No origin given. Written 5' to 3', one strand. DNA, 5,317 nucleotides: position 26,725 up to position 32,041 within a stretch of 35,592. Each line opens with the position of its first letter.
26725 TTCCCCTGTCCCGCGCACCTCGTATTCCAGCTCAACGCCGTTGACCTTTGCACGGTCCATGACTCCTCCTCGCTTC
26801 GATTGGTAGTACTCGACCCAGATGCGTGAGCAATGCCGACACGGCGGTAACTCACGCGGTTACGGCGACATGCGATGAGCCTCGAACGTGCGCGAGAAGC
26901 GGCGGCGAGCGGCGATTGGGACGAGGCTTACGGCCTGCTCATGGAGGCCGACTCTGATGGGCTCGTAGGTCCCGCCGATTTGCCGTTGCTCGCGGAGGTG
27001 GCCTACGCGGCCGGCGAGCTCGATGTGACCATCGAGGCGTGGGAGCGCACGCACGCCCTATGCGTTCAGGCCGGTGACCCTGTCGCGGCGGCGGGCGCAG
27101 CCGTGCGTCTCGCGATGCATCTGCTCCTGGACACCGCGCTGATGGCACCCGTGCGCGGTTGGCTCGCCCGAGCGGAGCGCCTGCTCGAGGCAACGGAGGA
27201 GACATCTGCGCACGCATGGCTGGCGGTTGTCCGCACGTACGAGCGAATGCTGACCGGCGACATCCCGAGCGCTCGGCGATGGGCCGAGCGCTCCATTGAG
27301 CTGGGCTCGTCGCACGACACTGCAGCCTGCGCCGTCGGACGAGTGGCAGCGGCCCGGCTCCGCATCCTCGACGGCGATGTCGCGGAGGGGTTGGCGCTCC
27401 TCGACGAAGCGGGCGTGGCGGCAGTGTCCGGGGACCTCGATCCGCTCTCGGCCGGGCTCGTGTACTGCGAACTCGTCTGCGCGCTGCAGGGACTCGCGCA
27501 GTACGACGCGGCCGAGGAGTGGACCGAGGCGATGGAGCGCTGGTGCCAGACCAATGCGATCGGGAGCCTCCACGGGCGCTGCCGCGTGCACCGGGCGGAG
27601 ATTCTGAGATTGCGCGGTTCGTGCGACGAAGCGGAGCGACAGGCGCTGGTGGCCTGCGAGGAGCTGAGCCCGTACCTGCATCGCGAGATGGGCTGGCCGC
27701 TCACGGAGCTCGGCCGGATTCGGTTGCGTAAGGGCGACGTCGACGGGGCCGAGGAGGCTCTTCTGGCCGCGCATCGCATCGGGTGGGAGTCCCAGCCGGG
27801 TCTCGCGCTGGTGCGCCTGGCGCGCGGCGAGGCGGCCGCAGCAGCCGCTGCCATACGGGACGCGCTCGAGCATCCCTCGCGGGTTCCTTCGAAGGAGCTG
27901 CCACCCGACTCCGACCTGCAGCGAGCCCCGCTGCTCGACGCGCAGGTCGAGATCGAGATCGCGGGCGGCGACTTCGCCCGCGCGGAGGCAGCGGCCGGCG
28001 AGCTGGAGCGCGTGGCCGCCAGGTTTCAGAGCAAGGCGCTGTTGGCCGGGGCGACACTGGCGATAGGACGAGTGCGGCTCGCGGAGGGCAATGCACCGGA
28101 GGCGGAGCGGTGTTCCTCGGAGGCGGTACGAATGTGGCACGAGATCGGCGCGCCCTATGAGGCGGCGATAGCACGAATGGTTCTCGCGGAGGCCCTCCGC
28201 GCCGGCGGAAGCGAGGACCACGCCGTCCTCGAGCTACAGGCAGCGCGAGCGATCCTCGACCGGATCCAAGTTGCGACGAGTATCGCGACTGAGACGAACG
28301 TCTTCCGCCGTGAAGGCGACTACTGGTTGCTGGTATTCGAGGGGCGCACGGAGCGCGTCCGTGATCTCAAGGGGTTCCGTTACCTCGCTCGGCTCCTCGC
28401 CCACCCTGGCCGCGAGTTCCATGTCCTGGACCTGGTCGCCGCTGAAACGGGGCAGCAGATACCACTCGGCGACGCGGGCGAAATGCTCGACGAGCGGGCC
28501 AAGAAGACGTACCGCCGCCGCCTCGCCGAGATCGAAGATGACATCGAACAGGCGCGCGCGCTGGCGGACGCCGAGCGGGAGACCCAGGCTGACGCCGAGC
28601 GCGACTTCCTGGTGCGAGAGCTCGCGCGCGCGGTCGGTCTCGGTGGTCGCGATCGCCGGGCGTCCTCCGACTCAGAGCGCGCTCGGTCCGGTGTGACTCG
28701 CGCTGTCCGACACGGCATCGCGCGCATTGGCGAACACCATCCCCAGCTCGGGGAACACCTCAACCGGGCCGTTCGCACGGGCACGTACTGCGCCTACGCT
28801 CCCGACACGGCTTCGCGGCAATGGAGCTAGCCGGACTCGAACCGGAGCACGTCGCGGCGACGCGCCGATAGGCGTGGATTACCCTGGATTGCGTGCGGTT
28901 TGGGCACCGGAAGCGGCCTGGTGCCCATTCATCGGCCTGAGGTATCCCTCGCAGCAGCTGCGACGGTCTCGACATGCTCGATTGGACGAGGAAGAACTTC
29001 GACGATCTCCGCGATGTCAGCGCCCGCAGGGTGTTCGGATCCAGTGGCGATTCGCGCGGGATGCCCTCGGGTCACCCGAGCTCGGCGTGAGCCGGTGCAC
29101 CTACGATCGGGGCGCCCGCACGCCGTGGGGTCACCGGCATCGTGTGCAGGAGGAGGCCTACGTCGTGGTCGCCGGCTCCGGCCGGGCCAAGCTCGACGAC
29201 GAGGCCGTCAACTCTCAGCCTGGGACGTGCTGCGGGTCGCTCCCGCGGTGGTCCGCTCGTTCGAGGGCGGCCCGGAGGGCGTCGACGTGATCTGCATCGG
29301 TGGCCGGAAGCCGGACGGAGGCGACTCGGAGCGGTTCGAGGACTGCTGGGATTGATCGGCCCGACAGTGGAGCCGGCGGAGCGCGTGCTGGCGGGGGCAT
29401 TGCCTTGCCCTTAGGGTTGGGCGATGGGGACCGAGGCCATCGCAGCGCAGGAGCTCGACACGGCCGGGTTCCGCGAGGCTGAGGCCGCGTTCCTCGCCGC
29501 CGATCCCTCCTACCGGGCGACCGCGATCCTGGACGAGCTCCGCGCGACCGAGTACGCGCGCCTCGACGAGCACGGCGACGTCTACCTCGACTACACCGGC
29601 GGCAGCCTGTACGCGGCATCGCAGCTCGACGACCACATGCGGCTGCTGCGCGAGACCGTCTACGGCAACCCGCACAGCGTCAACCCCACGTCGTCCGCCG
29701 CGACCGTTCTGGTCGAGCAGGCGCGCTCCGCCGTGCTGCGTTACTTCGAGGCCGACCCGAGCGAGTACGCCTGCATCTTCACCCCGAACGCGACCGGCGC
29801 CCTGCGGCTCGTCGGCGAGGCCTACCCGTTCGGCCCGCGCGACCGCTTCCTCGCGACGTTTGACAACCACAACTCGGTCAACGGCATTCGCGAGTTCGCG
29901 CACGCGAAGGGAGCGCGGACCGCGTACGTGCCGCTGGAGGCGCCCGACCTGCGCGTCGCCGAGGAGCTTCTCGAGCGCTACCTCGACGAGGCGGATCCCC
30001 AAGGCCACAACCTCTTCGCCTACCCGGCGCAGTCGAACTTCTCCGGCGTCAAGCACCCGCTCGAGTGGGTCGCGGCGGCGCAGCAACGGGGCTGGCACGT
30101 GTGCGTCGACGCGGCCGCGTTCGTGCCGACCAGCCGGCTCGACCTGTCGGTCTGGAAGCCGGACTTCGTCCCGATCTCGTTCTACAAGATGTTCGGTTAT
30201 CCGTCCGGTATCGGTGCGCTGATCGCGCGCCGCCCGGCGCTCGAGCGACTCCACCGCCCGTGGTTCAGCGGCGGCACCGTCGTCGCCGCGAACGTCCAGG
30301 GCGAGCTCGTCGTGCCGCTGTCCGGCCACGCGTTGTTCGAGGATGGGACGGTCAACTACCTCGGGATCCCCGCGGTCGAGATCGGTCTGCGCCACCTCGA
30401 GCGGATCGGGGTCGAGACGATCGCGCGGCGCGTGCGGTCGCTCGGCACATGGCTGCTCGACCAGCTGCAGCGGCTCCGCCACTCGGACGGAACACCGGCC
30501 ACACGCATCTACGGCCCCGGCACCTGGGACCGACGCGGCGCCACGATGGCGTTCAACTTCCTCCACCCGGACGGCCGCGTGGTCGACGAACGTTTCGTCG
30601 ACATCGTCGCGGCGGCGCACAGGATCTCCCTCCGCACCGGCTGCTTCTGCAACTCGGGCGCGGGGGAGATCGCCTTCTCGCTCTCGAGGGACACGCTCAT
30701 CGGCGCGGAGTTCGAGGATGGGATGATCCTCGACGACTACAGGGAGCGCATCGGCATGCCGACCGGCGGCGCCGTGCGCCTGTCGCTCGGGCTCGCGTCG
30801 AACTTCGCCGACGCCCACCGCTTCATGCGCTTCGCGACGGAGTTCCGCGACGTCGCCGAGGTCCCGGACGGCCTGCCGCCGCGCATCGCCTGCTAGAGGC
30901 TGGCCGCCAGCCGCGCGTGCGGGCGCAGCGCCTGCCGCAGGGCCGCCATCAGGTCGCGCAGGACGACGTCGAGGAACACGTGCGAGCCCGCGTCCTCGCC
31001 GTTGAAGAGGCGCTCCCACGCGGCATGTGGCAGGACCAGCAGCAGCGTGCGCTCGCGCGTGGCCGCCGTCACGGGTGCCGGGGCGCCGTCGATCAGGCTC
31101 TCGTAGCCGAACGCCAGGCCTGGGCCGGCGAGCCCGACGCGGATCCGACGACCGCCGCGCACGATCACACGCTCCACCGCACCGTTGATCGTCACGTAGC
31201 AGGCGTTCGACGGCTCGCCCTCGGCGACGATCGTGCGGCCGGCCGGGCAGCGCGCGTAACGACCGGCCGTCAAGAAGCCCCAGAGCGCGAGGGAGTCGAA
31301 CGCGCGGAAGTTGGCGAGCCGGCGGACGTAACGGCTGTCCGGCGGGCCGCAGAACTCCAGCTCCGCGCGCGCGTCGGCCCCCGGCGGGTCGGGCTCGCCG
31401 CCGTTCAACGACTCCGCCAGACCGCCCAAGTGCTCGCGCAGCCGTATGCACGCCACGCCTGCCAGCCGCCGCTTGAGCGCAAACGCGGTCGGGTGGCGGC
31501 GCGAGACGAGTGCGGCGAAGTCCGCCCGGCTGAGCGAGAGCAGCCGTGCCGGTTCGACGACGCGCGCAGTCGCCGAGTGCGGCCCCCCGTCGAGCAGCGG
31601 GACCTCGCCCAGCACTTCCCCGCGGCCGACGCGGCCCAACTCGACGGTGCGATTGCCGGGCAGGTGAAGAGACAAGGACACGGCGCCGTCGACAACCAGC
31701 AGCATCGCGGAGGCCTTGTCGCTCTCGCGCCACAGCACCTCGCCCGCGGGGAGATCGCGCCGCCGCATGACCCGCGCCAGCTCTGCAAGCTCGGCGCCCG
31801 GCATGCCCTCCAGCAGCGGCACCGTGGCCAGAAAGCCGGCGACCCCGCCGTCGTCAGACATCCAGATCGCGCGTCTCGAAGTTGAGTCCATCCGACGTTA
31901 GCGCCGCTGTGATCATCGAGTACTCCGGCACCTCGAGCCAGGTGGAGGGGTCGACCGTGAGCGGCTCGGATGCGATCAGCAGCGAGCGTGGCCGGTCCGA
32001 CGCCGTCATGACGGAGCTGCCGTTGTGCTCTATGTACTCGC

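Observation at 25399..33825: Three direct copies of an element tipped by a tRNA-Ala-like 3' half, with no intact tRNA and no integrase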

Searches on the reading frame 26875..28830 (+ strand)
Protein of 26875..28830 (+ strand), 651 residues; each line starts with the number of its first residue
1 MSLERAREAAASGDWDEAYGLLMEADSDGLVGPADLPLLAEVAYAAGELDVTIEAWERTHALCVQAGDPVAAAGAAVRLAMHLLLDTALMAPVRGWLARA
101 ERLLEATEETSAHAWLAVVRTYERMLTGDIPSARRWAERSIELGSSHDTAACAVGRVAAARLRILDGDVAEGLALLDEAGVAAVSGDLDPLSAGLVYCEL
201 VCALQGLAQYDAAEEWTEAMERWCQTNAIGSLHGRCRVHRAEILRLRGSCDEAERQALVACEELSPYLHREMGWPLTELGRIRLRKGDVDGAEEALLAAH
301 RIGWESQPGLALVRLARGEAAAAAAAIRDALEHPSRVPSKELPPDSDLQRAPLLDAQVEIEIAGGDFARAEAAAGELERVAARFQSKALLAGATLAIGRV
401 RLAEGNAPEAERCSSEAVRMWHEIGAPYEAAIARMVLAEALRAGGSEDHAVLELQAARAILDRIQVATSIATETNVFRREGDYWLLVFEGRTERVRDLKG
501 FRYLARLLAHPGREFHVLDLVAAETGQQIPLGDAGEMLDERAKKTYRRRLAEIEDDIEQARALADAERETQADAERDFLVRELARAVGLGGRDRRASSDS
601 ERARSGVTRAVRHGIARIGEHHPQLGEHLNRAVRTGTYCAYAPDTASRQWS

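Call 11: search_protein_families(library=pfam, proteins=[window:26875-28830:+], max_evalue=0.01)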
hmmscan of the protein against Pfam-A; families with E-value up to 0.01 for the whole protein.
window:26875-28830:+ (651 aa): 3 families
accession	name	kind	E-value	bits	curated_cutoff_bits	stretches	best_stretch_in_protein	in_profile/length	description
PF17874.7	TPR_MalT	-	8.4e-06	25.7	45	1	242-457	88-306/336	MalT-like TPR region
PF13432.12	TPR_16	-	0.00023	22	32.7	2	395-458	1-58/65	Tetratricopeptide repeat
PF13424.12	TPR_12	-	0.0016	19.1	30.1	1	394-461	5-75/77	Tetratricopeptide repeat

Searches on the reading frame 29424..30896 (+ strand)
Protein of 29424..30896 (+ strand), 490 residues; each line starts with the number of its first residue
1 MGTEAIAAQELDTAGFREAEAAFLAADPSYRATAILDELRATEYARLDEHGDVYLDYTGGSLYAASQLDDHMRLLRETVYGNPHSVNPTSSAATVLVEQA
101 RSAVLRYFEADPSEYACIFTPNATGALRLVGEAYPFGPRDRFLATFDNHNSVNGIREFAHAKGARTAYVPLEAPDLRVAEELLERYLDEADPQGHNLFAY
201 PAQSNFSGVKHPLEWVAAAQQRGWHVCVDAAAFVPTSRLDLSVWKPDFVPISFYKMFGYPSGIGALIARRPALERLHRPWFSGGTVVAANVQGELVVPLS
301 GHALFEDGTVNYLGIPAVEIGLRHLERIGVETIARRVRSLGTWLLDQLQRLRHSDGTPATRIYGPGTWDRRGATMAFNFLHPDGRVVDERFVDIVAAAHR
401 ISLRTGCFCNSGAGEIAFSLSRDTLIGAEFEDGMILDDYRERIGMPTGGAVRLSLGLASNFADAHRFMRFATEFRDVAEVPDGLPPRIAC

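Call 11: search_protein_families(library=pfam, proteins=[window:29424-30896:+], max_evalue=0.01)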
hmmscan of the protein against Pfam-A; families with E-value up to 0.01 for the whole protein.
window:29424-30896:+ (490 aa): 1 family
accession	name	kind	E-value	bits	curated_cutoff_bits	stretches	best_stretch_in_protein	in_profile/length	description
PF00266.25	Aminotran_5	-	2.7e-37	129.1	21.5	1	53-410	1-342/371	Aminotransferase class-V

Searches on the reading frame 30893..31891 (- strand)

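Call 11: search_protein_families(library=pfam, proteins=[window:30893-31891:-], max_evalue=0.01)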
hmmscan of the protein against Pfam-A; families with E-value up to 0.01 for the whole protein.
window:30893-31891:- (332 aa): 1 family
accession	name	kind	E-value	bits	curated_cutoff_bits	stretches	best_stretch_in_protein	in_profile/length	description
PF00027.35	cNMP_binding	-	4.5e-35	119.9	27.5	2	45-131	2-88/89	Cyclic nucleotide-binding domain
